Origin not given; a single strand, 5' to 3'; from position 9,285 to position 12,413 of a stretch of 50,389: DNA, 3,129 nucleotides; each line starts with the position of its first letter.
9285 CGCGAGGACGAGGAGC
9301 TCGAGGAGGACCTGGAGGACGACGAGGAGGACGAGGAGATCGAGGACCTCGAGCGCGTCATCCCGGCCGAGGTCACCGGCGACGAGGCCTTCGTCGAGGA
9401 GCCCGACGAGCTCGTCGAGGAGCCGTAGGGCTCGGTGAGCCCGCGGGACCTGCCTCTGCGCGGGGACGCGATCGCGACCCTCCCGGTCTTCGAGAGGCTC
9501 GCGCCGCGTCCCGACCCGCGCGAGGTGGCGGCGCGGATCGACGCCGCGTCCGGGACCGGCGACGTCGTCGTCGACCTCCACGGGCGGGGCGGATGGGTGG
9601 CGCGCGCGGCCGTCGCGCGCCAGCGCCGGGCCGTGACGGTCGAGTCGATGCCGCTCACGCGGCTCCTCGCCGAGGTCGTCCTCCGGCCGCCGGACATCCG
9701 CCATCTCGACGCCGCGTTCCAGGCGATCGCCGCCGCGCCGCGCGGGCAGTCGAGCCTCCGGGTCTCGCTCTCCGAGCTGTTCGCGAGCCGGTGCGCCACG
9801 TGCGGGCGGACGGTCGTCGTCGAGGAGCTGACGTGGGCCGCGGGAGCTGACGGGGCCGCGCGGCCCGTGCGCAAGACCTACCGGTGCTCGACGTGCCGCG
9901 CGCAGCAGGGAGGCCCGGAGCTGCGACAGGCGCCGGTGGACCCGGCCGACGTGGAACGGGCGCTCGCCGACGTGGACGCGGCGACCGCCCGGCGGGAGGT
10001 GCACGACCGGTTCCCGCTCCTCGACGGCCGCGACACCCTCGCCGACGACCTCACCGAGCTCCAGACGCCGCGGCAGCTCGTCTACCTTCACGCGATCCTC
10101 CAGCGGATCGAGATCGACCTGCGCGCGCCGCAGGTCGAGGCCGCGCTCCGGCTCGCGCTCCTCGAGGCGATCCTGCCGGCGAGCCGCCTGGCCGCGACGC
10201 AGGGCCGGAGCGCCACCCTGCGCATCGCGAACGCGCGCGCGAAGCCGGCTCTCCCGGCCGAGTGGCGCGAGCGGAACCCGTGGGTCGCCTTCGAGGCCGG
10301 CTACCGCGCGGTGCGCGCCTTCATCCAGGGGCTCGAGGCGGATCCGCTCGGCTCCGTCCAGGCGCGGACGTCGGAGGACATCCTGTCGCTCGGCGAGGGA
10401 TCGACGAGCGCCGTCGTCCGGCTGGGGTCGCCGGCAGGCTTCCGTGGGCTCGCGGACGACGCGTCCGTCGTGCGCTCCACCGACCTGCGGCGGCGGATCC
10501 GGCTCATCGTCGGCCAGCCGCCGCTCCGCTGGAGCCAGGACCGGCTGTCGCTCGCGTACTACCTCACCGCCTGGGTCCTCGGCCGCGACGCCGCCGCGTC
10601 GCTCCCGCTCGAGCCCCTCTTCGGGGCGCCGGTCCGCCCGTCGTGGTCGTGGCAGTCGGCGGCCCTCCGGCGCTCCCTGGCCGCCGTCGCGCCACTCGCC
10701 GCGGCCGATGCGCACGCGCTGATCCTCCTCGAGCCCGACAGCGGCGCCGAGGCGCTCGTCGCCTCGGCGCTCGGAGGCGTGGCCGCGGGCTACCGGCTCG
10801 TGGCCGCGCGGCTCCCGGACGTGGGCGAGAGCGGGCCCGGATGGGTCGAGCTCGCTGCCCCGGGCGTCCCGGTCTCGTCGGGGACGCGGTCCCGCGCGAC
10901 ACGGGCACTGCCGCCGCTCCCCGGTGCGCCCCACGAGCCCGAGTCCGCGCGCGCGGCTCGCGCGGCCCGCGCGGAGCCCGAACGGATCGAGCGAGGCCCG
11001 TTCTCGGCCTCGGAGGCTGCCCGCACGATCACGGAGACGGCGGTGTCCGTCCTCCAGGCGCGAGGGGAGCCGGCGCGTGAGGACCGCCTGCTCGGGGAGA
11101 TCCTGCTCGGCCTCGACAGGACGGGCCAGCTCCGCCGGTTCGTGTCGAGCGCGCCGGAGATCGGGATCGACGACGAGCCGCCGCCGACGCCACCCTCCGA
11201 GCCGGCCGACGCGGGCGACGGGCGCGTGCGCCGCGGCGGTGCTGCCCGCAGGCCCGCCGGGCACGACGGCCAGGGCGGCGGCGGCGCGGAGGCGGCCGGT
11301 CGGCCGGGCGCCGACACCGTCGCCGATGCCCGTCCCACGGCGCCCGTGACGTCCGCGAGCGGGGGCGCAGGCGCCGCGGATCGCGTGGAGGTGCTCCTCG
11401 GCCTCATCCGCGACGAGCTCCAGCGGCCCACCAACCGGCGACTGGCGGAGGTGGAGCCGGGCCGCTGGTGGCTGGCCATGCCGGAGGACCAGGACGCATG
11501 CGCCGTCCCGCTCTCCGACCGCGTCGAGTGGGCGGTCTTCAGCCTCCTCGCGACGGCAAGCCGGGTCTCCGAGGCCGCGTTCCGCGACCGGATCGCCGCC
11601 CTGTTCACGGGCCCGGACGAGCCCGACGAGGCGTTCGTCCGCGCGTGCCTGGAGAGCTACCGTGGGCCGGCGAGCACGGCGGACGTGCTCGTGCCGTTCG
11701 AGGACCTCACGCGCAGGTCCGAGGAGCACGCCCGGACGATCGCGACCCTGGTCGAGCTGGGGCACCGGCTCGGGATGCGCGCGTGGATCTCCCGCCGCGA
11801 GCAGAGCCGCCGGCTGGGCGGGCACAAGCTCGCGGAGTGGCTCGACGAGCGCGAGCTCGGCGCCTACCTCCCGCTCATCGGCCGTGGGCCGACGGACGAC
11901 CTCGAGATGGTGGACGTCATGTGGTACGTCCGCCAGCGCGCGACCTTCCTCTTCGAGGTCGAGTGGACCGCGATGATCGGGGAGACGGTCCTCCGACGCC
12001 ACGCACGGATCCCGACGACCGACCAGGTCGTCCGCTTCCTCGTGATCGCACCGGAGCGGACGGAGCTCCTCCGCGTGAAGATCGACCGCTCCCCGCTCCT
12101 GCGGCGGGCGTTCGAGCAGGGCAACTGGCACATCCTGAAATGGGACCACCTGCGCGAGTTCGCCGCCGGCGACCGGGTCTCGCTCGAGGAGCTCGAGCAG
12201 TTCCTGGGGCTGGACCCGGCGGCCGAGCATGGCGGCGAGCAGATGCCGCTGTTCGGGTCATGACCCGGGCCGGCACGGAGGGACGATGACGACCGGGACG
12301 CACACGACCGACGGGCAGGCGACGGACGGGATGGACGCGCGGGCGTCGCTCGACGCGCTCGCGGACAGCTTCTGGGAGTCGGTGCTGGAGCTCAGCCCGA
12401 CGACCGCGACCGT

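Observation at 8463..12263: Two-gene cassette: TPR/acidic-tail protein + 942-aa inactivated Zn-ribbon methylase-like / PD-(D/E)xK-like protein, driven by a near-consensus promoter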

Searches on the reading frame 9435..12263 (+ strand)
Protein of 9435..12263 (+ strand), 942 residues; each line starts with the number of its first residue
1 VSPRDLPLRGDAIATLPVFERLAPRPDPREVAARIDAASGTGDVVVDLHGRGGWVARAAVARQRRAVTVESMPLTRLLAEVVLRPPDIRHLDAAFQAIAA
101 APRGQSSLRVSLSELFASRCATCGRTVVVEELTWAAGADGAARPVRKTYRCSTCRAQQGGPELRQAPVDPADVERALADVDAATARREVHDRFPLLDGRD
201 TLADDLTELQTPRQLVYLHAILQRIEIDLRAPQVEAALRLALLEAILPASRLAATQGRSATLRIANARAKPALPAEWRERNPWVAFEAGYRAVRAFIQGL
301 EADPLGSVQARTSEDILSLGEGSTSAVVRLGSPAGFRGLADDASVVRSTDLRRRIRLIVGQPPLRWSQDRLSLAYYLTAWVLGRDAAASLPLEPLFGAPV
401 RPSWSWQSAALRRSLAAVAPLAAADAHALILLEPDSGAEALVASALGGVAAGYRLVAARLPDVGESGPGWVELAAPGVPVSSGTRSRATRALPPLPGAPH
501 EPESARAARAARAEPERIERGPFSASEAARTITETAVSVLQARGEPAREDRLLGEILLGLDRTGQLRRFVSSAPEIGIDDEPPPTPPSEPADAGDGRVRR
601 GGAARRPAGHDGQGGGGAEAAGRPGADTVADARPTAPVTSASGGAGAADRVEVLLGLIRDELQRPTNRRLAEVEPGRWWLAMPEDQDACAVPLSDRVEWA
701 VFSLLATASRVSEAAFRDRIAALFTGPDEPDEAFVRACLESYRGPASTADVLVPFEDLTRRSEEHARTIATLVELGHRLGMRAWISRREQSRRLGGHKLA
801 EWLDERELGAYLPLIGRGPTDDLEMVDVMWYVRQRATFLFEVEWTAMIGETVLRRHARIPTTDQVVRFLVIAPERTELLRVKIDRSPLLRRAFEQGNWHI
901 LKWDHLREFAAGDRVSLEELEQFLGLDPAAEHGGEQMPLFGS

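Call 4: search_protein_families(library=pfam, proteins=[window:9435-12263:+], max_evalue=1)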
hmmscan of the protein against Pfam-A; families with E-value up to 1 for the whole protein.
window:9435-12263:+ (942 aa): 1 family
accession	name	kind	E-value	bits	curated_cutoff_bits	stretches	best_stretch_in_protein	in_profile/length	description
PF23718.1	DUF7160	-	0.093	13.3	27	1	119-159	8-49/54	Family of unknown function (DUF7160)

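Call 5: search_protein_families(library=ncbifam, proteins=[window:9435-12263:+], max_evalue=1)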
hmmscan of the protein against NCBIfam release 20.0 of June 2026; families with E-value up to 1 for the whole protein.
window:9435-12263:+ (942 aa): 0 families

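Call 6: search_protein_families(library=padloc, proteins=[window:9435-12263:+], max_evalue=1)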
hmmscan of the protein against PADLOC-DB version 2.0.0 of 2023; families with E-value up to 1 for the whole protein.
window:9435-12263:+ (942 aa): 2 families
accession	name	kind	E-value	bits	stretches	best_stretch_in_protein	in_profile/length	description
PDLC03325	MTase_II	-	0.0027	14.5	1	39-99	89-149/426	Type II methyltransferase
PDLC03265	MTase_II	-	0.035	11.5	1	34-70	279-315/333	Type II methyltransferase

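Call 7: find_homologous_proteins(query=window:9435-12263:+)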
Query window:9435-12263:+ (942 aa): 1327 proteins with E <= 0.001 among 8000 candidates; the best 120 are listed.
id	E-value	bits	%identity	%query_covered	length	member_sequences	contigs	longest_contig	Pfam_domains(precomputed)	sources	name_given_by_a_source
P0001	0.0e+0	2049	100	100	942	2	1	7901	PF27126.1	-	-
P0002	0.0e+0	1906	93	100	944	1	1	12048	PF27126.1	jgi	jgi:hypothetical protein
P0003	0.0e+0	1854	89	100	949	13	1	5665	PF27126.1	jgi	jgi:hypothetical protein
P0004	0.0e+0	1757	89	61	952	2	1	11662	PF27126.1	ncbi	-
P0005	0.0e+0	1710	83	100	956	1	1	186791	PF27126.1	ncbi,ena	-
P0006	0.0e+0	1550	75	100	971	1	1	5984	PF27126.1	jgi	jgi:hypothetical protein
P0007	0.0e+0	1540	75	100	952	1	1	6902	PF27126.1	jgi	jgi:hypothetical protein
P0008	0.0e+0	1532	74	100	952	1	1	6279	PF27126.1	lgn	-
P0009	0.0e+0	1508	78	33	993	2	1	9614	PF27126.1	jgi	jgi:hypothetical protein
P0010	0.0e+0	1497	71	100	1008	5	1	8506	PF27126.1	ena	-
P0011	0.0e+0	1493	72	100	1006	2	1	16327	PF27126.1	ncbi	-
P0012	0.0e+0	1493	73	100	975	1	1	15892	PF27126.1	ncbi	-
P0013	0.0e+0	1420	74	94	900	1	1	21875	PF27126.1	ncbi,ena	-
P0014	0.0e+0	1228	73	82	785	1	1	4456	PF27126.1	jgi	jgi:hypothetical protein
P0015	0.0e+0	1218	64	98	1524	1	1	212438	PF05960.18,PF27126.1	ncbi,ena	-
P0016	0.0e+0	1078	58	100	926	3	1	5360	PF27126.1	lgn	-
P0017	0.0e+0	1077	57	100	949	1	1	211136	PF27126.1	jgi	-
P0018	0.0e+0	1068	57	100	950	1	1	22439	PF27126.1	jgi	jgi:hypothetical protein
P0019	0.0e+0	1063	58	100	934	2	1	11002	PF27126.1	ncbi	-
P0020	0.0e+0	1057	57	100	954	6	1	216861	PF27126.1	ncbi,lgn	ncbi:MAG: hypothetical protein ACOYXS_08990 [Chloroflexota bacterium]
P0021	0.0e+0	1054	57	100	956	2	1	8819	PF27126.1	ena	-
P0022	0.0e+0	1054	57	100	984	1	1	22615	PF27126.1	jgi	jgi:hypothetical protein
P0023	0.0e+0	1047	55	100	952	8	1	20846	PF27126.1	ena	-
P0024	0.0e+0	1045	56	100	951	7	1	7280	PF27126.1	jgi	jgi:hypothetical protein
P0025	0.0e+0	1045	56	100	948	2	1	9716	PF27126.1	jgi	jgi:hypothetical protein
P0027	0.0e+0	1040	56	100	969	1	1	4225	PF27126.1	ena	-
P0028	0.0e+0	1039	56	100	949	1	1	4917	PF27126.1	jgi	jgi:hypothetical protein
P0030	0.0e+0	1036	56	99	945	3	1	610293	PF27126.1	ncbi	ncbi:MAG: hypothetical protein ACYDAK_01680 [Candidatus Limnocylindrales bacterium]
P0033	0.0e+0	1034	55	100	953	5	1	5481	PF27126.1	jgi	jgi:hypothetical protein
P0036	0.0e+0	1032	55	100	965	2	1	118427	PF27126.1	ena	-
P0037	0.0e+0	1032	56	100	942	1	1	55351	PF27126.1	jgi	jgi:hypothetical protein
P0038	0.0e+0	1030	54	99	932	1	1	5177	PF27126.1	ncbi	ncbi:MAG TPA: hypothetical protein VIB02_03235 [Candidatus Limnocylindrales bacterium]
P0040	0.0e+0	1029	57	100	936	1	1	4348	PF27126.1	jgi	jgi:hypothetical protein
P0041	0.0e+0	1029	56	100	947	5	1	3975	PF27126.1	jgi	jgi:hypothetical protein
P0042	0.0e+0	1028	55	100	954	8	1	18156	PF27126.1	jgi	jgi:hypothetical protein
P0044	0.0e+0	1027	56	100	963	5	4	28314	PF27126.1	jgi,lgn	jgi:hypothetical protein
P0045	0.0e+0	1025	56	100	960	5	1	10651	PF27126.1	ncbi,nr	ncbi:MAG: hypothetical protein E6I94_02525 [Chloroflexi bacterium]|nr:MAG: hypothetical protein E6I9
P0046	0.0e+0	1024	54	100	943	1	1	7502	PF27126.1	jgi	jgi:hypothetical protein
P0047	0.0e+0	1024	55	100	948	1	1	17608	PF27126.1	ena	-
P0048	0.0e+0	1023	57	61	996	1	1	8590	PF27126.1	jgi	jgi:hypothetical protein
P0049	0.0e+0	1023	53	100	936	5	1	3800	PF27126.1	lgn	-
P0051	0.0e+0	1021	53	100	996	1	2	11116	PF27126.1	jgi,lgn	jgi:hypothetical protein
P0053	0.0e+0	1020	54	61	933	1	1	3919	PF27126.1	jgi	jgi:hypothetical protein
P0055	0.0e+0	1018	55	98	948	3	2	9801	PF27126.1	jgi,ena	-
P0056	0.0e+0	1017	55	100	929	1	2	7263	PF27126.1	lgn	-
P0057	0.0e+0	1017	53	100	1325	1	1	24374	PF27126.1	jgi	jgi:hypothetical protein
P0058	0.0e+0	1017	65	31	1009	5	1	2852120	PF27126.1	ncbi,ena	-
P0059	0.0e+0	1017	55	100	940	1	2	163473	PF27126.1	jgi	jgi:hypothetical protein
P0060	0.0e+0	1016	55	100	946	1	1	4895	PF27126.1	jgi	jgi:hypothetical protein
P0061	0.0e+0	1016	55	100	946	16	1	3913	PF27126.1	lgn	-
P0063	0.0e+0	1014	56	100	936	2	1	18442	PF27126.1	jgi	jgi:hypothetical protein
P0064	0.0e+0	1013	56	99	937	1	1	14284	PF27126.1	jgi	jgi:hypothetical protein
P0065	0.0e+0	1012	55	100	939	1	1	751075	PF27126.1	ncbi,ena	-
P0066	0.0e+0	1012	55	100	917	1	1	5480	PF27126.1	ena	-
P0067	0.0e+0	1012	53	100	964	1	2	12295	PF27126.1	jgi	jgi:hypothetical protein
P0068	0.0e+0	1012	53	100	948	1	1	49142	PF27126.1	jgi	jgi:hypothetical protein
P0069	1.4e-298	1011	55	100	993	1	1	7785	PF27126.1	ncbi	ncbi:MAG: hypothetical protein ACHQ3P_05720 [Candidatus Limnocylindrales bacterium]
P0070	1.7e-298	1011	55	100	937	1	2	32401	PF27126.1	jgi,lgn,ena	-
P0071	2.2e-298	1011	55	99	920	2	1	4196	PF27126.1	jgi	jgi:hypothetical protein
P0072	2.7e-298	1010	54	100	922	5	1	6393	PF27126.1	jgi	jgi:hypothetical protein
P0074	9.6e-298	1009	55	100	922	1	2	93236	PF27126.1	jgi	jgi:hypothetical protein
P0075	1.5e-297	1008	54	100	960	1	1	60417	PF27126.1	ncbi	-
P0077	2.4e-297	1007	55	100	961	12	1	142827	PF27126.1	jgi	jgi:hypothetical protein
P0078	3.3e-297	1007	53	100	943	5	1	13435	PF27126.1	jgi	jgi:hypothetical protein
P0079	4.2e-297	1006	53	62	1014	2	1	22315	PF27126.1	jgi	jgi:hypothetical protein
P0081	8.1e-297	1006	53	98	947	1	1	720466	PF27126.1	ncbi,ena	-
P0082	8.8e-297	1005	54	99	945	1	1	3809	PF27126.1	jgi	jgi:hypothetical protein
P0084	2.1e-296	1004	54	99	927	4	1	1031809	PF27126.1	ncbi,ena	-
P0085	2.3e-296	1004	53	100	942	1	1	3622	PF27126.1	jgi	jgi:hypothetical protein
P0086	2.4e-296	1004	54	98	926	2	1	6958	PF27126.1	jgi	jgi:hypothetical protein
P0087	2.5e-296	1004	54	100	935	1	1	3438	PF27126.1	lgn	-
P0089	4.1e-296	1003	54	99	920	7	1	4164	PF27126.1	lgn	-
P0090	4.3e-296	1003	54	100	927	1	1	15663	PF27126.1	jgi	jgi:hypothetical protein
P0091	4.9e-296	1003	54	100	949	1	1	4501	PF27126.1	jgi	jgi:hypothetical protein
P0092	5.9e-296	1003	54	99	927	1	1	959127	PF27126.1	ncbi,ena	-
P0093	6.4e-296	1003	54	100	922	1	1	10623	PF27126.1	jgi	jgi:hypothetical protein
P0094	7.6e-296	1002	54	100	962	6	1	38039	PF27126.1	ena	-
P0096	8.3e-296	1002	54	100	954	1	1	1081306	PF27126.1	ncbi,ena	-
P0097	9.1e-296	1002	54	99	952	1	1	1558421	PF27126.1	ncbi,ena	-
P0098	1.0e-295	1002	53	100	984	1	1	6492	PF27126.1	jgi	jgi:hypothetical protein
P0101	1.6e-295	1001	54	100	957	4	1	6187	PF27126.1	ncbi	-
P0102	1.7e-295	1001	54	100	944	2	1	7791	PF27126.1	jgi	jgi:hypothetical protein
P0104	3.1e-295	1000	54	100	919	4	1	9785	PF27126.1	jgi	jgi:hypothetical protein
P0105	3.5e-295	1000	53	99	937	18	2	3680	PF27126.1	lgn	-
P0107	3.6e-295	1000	54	100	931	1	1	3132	PF27126.1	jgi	jgi:hypothetical protein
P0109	4.3e-295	1000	52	100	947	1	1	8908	PF27126.1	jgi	jgi:hypothetical protein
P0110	5.1e-295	1000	54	100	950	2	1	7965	PF27126.1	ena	-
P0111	5.4e-295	1000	54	100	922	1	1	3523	PF27126.1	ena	-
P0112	5.7e-295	999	54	100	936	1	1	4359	PF27126.1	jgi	jgi:hypothetical protein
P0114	6.0e-295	999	53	100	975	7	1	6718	PF27126.1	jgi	-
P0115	6.8e-295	999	54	99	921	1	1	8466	PF27126.1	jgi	jgi:hypothetical protein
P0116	7.1e-295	999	54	100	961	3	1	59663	PF27126.1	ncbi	-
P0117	7.7e-295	999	53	99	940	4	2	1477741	PF27126.1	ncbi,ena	-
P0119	1.2e-294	998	53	100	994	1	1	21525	PF27126.1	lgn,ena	-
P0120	1.5e-294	998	53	99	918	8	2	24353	PF27126.1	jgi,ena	jgi:hypothetical protein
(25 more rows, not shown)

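Call 8: search_solved_structures(query=window:9435-12263:+, max_evalue=10)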
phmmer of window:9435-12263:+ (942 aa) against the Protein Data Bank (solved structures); distinct sequences matched with E-value up to 10: 1.
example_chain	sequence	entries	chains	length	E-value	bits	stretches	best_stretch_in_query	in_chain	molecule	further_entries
2q3n_B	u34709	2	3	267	0.32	12.4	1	127-161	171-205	Agglutinin-1 B chain | Agglutinin-1 chain B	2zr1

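Call 9: find_related_loci(query=window:9435-12263:+, collection=genome_contigs, flank=6000)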
Query window:9435-12263:+ (942 aa) in genome_contigs; peptide patterns used: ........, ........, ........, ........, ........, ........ (x = any residue, [..] = any of these).
320 stretches matched a pattern; 146 encode a relative of the query (tblastn E <= 1e-3); the best 80 are kept; 80 distinct loci.
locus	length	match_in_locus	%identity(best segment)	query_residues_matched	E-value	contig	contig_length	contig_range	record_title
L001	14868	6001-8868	83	1-942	0e+0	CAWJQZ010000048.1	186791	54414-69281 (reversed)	MAG: uncultured Chloroflexia bacterium isolate MFD02979.bin.2.128 genome assembly, contig: contig_68813, whole genome sh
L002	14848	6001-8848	88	1-942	0e+0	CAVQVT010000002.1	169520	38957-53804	MAG: uncultured Chloroflexia bacterium isolate MFD00032.bin.2.129 genome assembly, contig: contig_111755, whole genome s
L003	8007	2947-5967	71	1-940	0e+0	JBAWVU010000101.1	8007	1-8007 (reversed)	MAG: Chloroflexota bacterium isolate ELA019 MAG019_101, whole genome shotgun sequence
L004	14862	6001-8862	75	1-942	0e+0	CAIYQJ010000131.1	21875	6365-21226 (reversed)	MAG: uncultured Chloroflexi bacterium isolate Kiruna_bin-01429 genome assembly, contig: bin-01429:131/476, whole genome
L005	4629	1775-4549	58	1-940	0e+0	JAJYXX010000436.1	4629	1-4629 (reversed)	MAG: Chloroflexi bacterium isolate FK3.bin76 NODE_34773_length_4629_cov_6.511995, whole genome shotgun sequence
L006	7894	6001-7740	93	1-580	0e+0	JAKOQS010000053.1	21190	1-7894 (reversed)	MAG: Chloroflexota bacterium isolate all_maxbin.208 k201_198071, whole genome shotgun sequence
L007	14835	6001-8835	55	1-941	0e+0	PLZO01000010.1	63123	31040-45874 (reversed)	MAG: Chloroflexi bacterium isolate palsa_1068 73.20120700_P3D.134_contig_13068, whole genome shotgun sequence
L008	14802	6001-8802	55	1-940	0e+0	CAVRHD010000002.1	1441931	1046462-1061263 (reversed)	MAG: uncultured Chloroflexia bacterium isolate MFD05521.bin.2.56 genome assembly, contig: contig_12267, whole genome sho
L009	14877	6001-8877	55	1-941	0e+0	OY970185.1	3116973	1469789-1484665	MAG: uncultured Chloroflexia bacterium isolate MFD06435.bin.c.3 genome assembly, chromosome: 1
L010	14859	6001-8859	54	1-941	0e+0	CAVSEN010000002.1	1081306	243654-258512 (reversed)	MAG: uncultured Chloroflexia bacterium isolate MFD01872.bin.2.209 genome assembly, contig: contig_63779, whole genome sh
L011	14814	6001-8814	55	1-941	0e+0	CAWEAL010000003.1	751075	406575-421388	MAG: uncultured Chloroflexia bacterium isolate MFD01299.bin.2.25 genome assembly, contig: contig_10694, whole genome sho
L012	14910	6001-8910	53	1-940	0e+0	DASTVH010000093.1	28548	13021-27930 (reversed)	MAG TPA_asm: Candidatus Limnocylindrales bacterium isolate SMAG_U2354 k141_638673, whole genome shotgun sequence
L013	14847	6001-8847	55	1-941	0e+0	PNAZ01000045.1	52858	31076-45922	MAG: Chloroflexi bacterium isolate palsa_1033 73.20110800_P1M.33_contig_20514, whole genome shotgun sequence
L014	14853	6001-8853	55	1-941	0e+0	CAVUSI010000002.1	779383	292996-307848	MAG: uncultured Chloroflexia bacterium isolate MFD06085.bin.2.4 genome assembly, contig: contig_4695, whole genome shotg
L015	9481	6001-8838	54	1-941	0e+0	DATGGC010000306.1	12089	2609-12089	MAG TPA_asm: Candidatus Limnocylindrales bacterium isolate SMAG_U9744 k141_791022, whole genome shotgun sequence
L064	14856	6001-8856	45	1-940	0e+0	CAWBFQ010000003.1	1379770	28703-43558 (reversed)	MAG: uncultured Chloroflexia bacterium isolate MFD04716.bin.2.296 genome assembly, contig: contig_18903, whole genome sh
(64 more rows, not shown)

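Call 20: search_solved_structures(query=A1, max_evalue=10, show_alignments=3)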
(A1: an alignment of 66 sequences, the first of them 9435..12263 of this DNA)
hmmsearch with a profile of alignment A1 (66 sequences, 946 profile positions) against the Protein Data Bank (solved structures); distinct sequences matched with E-value up to 10: 4.
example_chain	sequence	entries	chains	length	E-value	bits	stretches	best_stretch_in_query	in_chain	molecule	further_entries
1eg2_A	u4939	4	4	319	0.18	12.9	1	19-74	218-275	MODIFICATION METHYLASE RSRI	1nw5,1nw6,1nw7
1nw8_A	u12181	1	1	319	0.18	12.9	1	19-74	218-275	MODIFICATION METHYLASE RSRI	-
6n2d_b2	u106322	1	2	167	0.47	11.5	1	575-676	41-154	ATP synthase subunit b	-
6n2y_b1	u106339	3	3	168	0.48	11.5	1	575-676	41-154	ATP synthase subunit b | Bacillus PS3 ATP synthase subunit b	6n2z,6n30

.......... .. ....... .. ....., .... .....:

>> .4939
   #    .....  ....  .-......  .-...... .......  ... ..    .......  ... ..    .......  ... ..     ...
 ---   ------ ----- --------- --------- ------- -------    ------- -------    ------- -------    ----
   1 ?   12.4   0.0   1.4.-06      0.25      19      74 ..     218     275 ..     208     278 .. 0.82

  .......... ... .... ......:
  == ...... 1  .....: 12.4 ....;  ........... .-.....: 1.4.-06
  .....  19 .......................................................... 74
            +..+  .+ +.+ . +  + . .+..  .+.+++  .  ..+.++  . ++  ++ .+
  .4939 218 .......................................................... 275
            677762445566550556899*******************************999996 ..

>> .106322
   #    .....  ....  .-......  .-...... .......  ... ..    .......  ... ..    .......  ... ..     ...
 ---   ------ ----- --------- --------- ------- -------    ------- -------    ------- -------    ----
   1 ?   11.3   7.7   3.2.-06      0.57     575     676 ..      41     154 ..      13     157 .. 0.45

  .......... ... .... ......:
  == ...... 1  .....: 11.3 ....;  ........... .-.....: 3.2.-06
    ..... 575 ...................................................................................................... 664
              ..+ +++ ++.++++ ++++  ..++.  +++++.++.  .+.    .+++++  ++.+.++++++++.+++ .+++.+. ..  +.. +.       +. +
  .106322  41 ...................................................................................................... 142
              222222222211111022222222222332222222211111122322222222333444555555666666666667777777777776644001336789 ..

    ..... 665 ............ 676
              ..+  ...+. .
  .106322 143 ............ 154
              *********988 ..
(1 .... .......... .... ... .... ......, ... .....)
